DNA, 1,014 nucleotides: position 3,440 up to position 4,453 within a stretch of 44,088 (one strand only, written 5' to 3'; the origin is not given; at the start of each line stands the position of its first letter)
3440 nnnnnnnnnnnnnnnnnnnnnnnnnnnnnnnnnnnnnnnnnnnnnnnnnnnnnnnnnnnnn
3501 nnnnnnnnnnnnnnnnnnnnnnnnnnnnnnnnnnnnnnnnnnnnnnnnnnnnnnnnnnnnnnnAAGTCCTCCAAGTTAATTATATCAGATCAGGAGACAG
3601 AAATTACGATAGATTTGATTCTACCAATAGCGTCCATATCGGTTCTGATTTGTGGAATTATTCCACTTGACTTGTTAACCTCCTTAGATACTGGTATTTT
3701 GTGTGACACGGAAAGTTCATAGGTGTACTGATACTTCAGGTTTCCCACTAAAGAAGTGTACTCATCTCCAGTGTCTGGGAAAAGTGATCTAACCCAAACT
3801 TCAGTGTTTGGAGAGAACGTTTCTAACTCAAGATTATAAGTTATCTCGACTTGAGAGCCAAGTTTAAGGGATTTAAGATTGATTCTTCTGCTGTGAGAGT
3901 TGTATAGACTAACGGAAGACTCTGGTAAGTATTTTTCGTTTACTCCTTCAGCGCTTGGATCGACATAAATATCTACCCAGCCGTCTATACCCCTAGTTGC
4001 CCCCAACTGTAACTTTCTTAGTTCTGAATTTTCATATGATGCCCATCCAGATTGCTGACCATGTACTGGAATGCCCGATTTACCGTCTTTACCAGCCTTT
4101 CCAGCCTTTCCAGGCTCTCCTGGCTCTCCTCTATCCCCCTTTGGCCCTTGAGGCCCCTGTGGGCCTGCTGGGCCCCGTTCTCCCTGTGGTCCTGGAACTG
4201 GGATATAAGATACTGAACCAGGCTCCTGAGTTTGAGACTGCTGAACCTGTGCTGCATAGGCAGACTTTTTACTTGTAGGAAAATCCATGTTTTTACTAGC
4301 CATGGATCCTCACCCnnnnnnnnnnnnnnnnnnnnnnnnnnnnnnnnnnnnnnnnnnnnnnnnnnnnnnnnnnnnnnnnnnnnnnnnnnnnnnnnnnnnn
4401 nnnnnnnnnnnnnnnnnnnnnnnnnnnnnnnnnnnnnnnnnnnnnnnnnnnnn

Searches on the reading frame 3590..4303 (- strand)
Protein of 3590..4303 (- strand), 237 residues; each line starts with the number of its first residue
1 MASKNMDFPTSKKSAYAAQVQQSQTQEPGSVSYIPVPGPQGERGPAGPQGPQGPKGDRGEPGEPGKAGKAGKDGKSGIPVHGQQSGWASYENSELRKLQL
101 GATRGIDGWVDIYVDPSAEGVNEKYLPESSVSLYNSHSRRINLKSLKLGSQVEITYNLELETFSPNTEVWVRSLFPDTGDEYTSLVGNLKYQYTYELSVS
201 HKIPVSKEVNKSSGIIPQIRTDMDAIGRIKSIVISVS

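Call 15: search_protein_families(library=phrogs, proteins=[window:3590-4303:-], max_evalue=0.001)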
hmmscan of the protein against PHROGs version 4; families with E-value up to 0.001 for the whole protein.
window:3590-4303:- (237 aa): 21 families
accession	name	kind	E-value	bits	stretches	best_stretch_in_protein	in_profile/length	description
phrog_5073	-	tail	3.2e-13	50.5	1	37-79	308-350/519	tail fiber protein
phrog_366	-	tail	1.9e-11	45.1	1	14-77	287-351/474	tail fiber protein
phrog_819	-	tail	1.3e-10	41.1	1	38-83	636-685/1024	tail protein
phrog_1806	-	tail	1.2e-08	35.6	1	38-82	185-232/276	collagen like minor tail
phrog_10972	-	tail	2.5e-07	31.5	1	35-77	160-202/343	tail fiber protein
phrog_13892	-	tail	6.9e-07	29.6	1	24-77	22-75/676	minor tail protein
phrog_3449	-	tail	1.1e-06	28.2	1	6-78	3-76/549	tail collar protein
phrog_1658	-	unknown function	1.5e-06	29.1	1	36-79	44-126/239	-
phrog_18350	-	tail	1.6e-06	29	1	29-77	151-202/253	tail fiber protein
phrog_6320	-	tail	1.6e-06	28.2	1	37-78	142-183/745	tail fiber protein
phrog_34916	-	tail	1e-05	26.6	1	26-76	36-86/124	tail fiber protein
phrog_3904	-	tail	1.6e-05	24.4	1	35-80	583-628/1086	tail fiber protein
phrog_8745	-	tail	2.5e-05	22.8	1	38-77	1404-1443/1803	tail fiber protein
phrog_33406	-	tail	3.3e-05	23.4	1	35-78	209-252/651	tail fiber protein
phrog_14726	-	tail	4.2e-05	23.5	1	33-65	184-216/537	tail fiber protein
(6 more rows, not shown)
